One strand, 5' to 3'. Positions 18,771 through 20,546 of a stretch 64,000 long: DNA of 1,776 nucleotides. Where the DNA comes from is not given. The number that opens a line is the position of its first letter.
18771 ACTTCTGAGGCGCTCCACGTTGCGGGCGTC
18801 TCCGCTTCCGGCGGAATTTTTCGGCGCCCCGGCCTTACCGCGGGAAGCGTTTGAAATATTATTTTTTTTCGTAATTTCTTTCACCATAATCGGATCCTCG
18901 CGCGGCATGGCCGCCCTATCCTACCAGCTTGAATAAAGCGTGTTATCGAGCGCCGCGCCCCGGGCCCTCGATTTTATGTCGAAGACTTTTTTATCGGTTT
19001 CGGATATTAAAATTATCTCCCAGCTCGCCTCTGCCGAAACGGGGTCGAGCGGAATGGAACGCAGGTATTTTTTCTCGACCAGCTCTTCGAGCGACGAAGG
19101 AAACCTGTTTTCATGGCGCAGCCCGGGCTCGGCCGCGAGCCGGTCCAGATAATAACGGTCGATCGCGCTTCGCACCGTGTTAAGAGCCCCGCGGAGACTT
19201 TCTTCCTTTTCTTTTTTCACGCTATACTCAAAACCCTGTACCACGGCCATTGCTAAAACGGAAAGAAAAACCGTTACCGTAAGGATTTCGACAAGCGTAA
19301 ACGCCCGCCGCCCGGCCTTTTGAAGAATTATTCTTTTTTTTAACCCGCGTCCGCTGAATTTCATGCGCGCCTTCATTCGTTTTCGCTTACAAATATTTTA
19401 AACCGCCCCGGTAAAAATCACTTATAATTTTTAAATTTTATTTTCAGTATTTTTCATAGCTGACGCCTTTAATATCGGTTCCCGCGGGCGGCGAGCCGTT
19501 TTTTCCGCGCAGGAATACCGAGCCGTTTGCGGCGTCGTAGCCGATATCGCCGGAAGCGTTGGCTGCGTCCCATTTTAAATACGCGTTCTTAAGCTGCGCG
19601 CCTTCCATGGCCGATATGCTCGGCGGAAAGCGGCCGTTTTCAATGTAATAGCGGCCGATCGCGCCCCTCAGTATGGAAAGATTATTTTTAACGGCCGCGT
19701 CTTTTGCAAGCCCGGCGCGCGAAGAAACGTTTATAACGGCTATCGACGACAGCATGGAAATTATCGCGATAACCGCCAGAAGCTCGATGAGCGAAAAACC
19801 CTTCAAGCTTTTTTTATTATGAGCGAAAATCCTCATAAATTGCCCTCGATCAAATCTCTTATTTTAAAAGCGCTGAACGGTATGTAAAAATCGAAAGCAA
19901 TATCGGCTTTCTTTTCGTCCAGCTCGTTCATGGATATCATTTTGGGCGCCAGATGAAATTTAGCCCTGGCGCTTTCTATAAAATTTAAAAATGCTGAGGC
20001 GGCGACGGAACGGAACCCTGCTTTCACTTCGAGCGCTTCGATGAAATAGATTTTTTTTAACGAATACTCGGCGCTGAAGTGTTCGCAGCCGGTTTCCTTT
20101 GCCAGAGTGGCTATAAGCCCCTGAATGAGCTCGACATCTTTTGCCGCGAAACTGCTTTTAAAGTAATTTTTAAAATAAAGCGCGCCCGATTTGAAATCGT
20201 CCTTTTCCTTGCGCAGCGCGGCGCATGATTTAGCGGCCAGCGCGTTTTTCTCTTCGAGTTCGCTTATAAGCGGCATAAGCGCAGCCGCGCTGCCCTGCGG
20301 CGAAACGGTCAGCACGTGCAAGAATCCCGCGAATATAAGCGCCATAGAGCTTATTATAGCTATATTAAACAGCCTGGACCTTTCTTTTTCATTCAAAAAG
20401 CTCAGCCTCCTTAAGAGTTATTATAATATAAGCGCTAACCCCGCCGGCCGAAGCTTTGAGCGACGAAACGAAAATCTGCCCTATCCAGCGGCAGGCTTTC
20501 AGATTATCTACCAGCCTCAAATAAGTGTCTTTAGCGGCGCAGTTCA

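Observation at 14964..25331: Type IV pilus/T2SS-like locus with four paralogous pseudopilins, no secretin or peptidase in view, and a 1007-aa GAF-PAS hybrid kinase inside the pilin genes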

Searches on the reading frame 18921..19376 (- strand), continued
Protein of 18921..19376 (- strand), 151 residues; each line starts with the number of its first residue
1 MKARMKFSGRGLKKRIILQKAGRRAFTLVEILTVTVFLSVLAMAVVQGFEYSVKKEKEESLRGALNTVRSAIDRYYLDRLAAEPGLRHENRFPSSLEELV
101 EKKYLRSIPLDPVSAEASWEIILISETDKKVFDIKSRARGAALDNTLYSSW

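Call 33: search_solved_structures(query=A1, max_evalue=1, show_alignments=2)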
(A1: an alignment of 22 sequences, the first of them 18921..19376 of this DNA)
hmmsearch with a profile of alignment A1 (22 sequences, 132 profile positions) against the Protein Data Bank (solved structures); distinct sequences matched with E-value up to 1: 34.
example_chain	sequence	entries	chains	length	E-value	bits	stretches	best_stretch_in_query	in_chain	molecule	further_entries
5wda_A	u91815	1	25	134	1.8e-13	53.8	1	16-102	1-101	General secretion pathway protein G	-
9egp_A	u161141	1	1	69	6e-12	48.9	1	8-74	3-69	Geopilin domain 1 protein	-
7tgg_A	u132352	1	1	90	1.7e-11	47.4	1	7-74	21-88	Geopilin domain 1 protein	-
2m7g_A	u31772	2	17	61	5e-09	39.4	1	16-74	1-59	Geopilin domain 1 protein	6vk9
8tj2_C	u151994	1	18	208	1.6e-07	34.6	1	16-73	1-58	Type IV major pilin protein PilA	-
6xxd_A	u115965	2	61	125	5.2e-07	32.9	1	16-79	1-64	PilA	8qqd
8pfb_G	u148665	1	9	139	1.3e-06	31.6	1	16-75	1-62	Type IV pilin PilE1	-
2hi2_A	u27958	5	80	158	1.7e-06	31.2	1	16-75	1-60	Fimbrial protein | PilA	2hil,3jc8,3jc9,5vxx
1ay2_A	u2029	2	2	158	1.8e-06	31.1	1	16-75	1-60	TYPE 4 PILIN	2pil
9laa_A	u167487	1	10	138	2.1e-06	30.9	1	9-46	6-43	Type IV pilin protein PilA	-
3g20_A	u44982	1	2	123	7.1e-06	29.2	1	31-96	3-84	Type II secretion protein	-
8p3b_A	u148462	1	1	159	7.1e-06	29.2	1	16-75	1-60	Fimbrial protein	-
5kua_A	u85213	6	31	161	7.7e-06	29.1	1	16-75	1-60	pilin | Neisseria meningitidis PilE variant SB-GATDH | Neisseria meningitidis PilE, SB-DATDH variant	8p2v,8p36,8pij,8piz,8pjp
8tob_GA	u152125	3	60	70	3e-05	27.2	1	17-68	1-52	Fimbrial protein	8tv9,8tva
1t92_A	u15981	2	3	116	3.1e-05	27.1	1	46-113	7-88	General secretion pathway protein G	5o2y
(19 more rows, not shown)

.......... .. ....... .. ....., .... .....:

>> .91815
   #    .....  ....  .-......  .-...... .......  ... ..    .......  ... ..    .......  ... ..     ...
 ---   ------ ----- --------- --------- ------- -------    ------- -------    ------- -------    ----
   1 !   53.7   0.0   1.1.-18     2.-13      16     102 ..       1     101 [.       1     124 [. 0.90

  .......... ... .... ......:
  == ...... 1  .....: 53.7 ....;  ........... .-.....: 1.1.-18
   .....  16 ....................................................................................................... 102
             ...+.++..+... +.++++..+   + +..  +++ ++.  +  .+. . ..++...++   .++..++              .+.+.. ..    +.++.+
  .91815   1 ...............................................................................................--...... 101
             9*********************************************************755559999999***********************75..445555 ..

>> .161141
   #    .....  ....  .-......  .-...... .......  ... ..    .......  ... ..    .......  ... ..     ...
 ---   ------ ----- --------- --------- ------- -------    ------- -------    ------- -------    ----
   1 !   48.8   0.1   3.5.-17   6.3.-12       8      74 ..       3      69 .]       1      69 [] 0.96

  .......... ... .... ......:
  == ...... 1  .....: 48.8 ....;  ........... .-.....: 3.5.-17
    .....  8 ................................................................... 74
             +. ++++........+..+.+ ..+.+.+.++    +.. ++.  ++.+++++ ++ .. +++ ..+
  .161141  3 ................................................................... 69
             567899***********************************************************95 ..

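Call 62: search_protein_families(library=pfam, proteins=[L016:4481-5251:+, L016:5248-5847:+, L016:5844-6509:+, L016:6506-7057:+, L016:9510-9995:+, L016:10421-11002:+, L016:10999-11487:+, L016:1125-1550:+], max_evalue=0.01)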
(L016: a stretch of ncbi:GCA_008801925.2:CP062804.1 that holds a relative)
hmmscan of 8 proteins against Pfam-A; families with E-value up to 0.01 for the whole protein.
L016:4481-5251:+ (256 aa): 0 families

L016:5248-5847:+ (199 aa): 1 family
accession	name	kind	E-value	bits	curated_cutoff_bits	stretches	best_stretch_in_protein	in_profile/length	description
PF05137.18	PilN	-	0.00097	19.6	22.8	1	98-172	3-74/78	Fimbrial assembly protein (PilN)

L016:5844-6509:+ (221 aa): 0 families

L016:6506-7057:+ (183 aa): 0 families

L016:9510-9995:+ (161 aa): 1 family
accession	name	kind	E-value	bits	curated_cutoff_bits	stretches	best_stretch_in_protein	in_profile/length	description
PF07963.17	N_methyl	-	3.1e-09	36.4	21.2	1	6-29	2-25/27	Prokaryotic N-terminal methylation motif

L016:10421-11002:+ (193 aa): 0 families

L016:10999-11487:+ (162 aa): 0 families

L016:1125-1550:+ (141 aa): 2 families
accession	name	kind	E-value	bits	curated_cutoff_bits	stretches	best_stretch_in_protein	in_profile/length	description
PF08334.16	T2SSG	-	2.1e-40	137.6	21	1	37-141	2-107/108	Type II secretion system (T2SS), protein G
PF07963.17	N_methyl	-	1.5e-08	34.3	21.2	1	9-31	2-24/27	Prokaryotic N-terminal methylation motif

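Call 86: predict_structure(alignment_id=A11)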
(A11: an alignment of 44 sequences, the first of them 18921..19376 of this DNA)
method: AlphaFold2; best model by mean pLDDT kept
length: 151 residues; sequences in the alignment: 44
mean_pLDDT: 87.7   pTM: 0.68
mean pLDDT of the five models: 87.7, 86.1, 85.9, 85.3, 82.8
residues with pLDDT >= 90: 107; 70-90: 20; 50-70: 23; < 50: 1
segments of 3 or more residues with pLDDT < 50: none
pLDDT, mean of each block of 10 residues (from residue 1): 54 59 76 96 96 97 96 96 89 94 96 92 86 93 95 92
secondary structure, 60 per line:
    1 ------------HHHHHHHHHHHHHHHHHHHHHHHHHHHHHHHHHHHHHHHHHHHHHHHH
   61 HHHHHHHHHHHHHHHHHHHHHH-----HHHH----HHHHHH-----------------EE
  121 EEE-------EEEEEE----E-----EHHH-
elements in order: H13-82 H88-91 H96-101 E119-123 E131-136

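Call 88: fold_search(model_id=the predicted structure, library=pdb)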
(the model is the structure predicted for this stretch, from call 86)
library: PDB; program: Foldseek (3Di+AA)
matches with E <= 10: 6; with E <= 0.001: 0
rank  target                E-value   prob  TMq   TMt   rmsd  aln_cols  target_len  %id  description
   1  6zm7_CE               1.5e+00  0.09  0.18  0.20  16.5       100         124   18  SARS-CoV-2 Nsp1 bound to the human CCDC124-80S-EBP1 ribosome complex (released 2020-07-29)
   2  4lw9_A                2.1e+00  0.25  0.41  0.50   5.3       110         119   17  Crystal structure of Vibrio cholera major pseudopilin EpsG (released 2014-07-16)
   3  1t92_A                3.2e+00  0.25  0.35  0.48   2.9        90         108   20  Crystal structure of N-terminal truncated pseudopilin PulG (released 2004-10-05)
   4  4ixj_A                3.7e+00  0.11  0.30  0.22   5.3        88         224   16  The structure of PilJ, a Type IV pilin from Clostridium difficile (released 2014-01-01)
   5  4ixj_B                7.6e+00  0.08  0.28  0.19   4.8        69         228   19  The structure of PilJ, a Type IV pilin from Clostridium difficile (released 2014-01-01)
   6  6lcn_E                9.2e+00  0.03  0.23  0.14   6.9        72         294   18  Crystal structure of Serine Acetyltransferase from Planctomyces limnophilus at 2.15A (released 2020-12-02)

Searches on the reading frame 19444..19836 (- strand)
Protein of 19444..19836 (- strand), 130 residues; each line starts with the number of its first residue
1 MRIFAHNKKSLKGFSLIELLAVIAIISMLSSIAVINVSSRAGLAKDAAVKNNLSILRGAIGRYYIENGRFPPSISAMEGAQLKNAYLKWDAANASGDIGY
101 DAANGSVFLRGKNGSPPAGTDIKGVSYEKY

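Call 3: search_protein_families(library=pfam, proteins=[window:19444-19836:-], max_evalue=0.1)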
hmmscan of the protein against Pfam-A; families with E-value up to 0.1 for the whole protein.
window:19444-19836:- (130 aa): 1 family
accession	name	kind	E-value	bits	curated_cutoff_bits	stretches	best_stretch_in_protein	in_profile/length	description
PF07963.17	N_methyl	-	6.3e-07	29.1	21.2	1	12-33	5-26/27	Prokaryotic N-terminal methylation motif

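Call 4: search_protein_families(library=ncbifam, proteins=[window:19444-19836:-], max_evalue=0.1)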
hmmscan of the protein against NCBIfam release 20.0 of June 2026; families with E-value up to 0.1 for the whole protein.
window:19444-19836:- (130 aa): 10 families
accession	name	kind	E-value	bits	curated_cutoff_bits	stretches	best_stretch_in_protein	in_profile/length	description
TIGR01710.1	typeII_sec_gspG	equivalog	1.9e-09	37.7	88.85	1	12-73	1-62/134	type II secretion system major pseudopilin GspG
TIGR02532.1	IV_pilin_GFxxxE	domain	1.5e-07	31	16.3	1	12-34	2-24/24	prepilin-type N-terminal cleavage/methylation domain-containing protein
NF041775.1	typeIV_PilA_Myxo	equivalog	4e-07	30.2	400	1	1-70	1-69/214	type IV pilin protein PilA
NF040999.1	pilin_ComGC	equivalog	3.9e-06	27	75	1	12-78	2-67/84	competence type IV pilus major pilin ComGC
NF007862.0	PRK10574.1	equivalog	3.6e-05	23.9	138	1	11-35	4-28/145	prepilin peptidase-dependent pilin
TIGR01708.2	typeII_sec_gspH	equivalog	0.0001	22.3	80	1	12-40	2-30/169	type II secretion system minor pseudopilin GspH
NF041013.1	T4P_ComGE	equivalog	0.00015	21.8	49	1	9-67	1-60/83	competence type IV pilus minor pilin ComGE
NF007800.0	PRK10506.1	equivalog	0.0027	17.5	158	1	8-34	5-31/163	prepilin peptidase-dependent protein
TIGR02596.1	TIGR02596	subfamily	0.0031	17.6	70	1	14-39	1-26/196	Verru_Chthon cassette protein D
NF040982.1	ComGD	equivalog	0.051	14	70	1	12-38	2-28/139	competence type IV pilus minor pilin ComGD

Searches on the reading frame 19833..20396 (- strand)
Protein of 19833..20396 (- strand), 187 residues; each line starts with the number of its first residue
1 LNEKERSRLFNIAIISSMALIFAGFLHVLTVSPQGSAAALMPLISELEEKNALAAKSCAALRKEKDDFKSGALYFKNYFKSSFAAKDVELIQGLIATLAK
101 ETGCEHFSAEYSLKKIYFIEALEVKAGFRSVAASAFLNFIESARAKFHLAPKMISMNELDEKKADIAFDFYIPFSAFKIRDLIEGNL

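Call 3: search_protein_families(library=pfam, proteins=[window:19833-20396:-], max_evalue=0.1)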
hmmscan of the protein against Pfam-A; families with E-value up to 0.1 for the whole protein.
window:19833-20396:- (187 aa): 0 families

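Call 4: search_protein_families(library=ncbifam, proteins=[window:19833-20396:-], max_evalue=0.1)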
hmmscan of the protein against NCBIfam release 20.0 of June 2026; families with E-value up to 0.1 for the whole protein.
window:19833-20396:- (187 aa): 0 families

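Call 32: search_solved_structures(query=A3, max_evalue=10)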
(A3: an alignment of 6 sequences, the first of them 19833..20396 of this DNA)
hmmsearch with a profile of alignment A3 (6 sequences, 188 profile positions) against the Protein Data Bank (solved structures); distinct sequences matched with E-value up to 10: 4.
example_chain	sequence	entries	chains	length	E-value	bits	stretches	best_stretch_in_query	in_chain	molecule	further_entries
6s8w_A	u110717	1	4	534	0.99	12.5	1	22-109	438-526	Aromatic aminotransferase Aro8, putative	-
12dl_KA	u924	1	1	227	1.1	12.3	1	38-89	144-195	Zinc finger BED domain-containing protein 3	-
24mc_V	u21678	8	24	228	1.1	12.3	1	38-89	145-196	Zinc finger BED domain-containing protein 3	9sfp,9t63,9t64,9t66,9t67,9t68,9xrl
6ds9_A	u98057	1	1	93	8.1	9.5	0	34-79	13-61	de novo designed three helix bundle GRa3D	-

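Call 65: search_protein_representatives(protein=window:19833-20396:-)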
Query: 187 residues. Proteins with E-value up to 0.001 (for the whole library): 6; up to 1e-10: 3; up to 1e-30: 1. The best 6 are listed.
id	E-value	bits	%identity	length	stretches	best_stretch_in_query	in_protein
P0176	3.7e-53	196.4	55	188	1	1-187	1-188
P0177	3.6e-30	121.6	35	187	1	1-185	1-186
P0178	1.3e-23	100.3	36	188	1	1-180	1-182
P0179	1.2e-09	54.9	25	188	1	1-177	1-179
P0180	4.2e-08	49.9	23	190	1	2-183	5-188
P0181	4.0e-07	46.7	32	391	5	41-99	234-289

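Call 68: search_solved_structures(query=A10, max_evalue=10)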
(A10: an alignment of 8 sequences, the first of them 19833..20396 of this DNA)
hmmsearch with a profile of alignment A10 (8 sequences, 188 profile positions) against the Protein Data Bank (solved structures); distinct sequences matched with E-value up to 10: 35.
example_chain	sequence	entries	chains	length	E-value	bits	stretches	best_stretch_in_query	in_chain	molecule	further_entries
2qv6_A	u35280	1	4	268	0.16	15.1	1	105-183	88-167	GTP cyclohydrolase III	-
9oc3_F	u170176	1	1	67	0.2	14.8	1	37-70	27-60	Protein FosB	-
5vpa_A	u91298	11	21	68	0.21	14.7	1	37-70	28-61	Protein fosB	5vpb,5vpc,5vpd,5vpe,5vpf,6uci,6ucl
8ddd_B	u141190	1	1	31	0.22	14.7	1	11-34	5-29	Interleukin-9 receptor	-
6h9l_A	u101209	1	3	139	0.36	14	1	50-127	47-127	Uncharacterized protein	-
1fos_E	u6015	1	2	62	0.58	13.3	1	35-70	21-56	P55-C-FOS PROTO-ONCOGENE PROTEIN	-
8p4y_A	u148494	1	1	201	0.66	13.1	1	39-104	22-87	Protein origami triangle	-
9z5u_A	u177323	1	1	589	0.66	13.1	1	39-70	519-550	sE1E2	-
6qpw_E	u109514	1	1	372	0.67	13.1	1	33-103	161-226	Sister chromatid cohesion protein 1,Structural maintenance of chromosomes protein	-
4v4x_BK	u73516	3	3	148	0.74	12.9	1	31-77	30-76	50S ribosomal protein L9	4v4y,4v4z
6spb_H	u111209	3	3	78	0.79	12.8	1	30-76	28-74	50S ribosomal protein L9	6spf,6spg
2wt7_A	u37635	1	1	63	0.8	12.8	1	36-70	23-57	PROTO-ONCOGENE PROTEIN C-FOS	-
8c8g_A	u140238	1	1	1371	0.9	12.7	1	57-155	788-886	Putative botulinum-like toxin Wo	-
9i5t_h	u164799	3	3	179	1.1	12.4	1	30-86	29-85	Large ribosomal subunit protein bL9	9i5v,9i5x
5f5p_C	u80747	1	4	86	1.1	12.4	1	42-79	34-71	Rho-associated protein kinase 1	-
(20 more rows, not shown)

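Call 69: search_protein_families(library=pfam, alignment_id=A10, max_evalue=1)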
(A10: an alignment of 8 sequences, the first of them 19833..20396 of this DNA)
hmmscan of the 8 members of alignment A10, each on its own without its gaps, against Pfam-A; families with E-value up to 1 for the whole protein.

A. member 1, window:19833-20396:- (187 aa): 0 families

B. families by the number of members that match (of 8 scanned): 11 families
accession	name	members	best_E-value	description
PF04612.17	T2SSM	3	0.0028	Type II secretion system (T2SS), protein M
PF25802.1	WWC1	1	0.0023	WWC1-like, helical hairpin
PF08558.16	TRF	1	0.021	Telomere repeat binding factor (TRF)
PF01297.22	ZnuA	1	0.025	Zinc-uptake complex component A periplasmic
PF07798.16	CCDC90-like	1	0.028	Coiled-coil domain-containing protein 90-like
PF08826.15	DMPK_coil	1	0.064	DMPK coiled coil domain like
PF14012.11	DUF4229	1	0.064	Protein of unknown function (DUF4229)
PF05565.16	Sipho_Gp157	1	0.088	Siphovirus Gp157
PF15809.10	STG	1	0.11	Simian taste bud-specific gene product family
PF05680.17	ATP-synt_E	1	0.12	ATP synthase E chain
PF06103.16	DUF948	1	0.13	Bacterial protein of unknown function (DUF948)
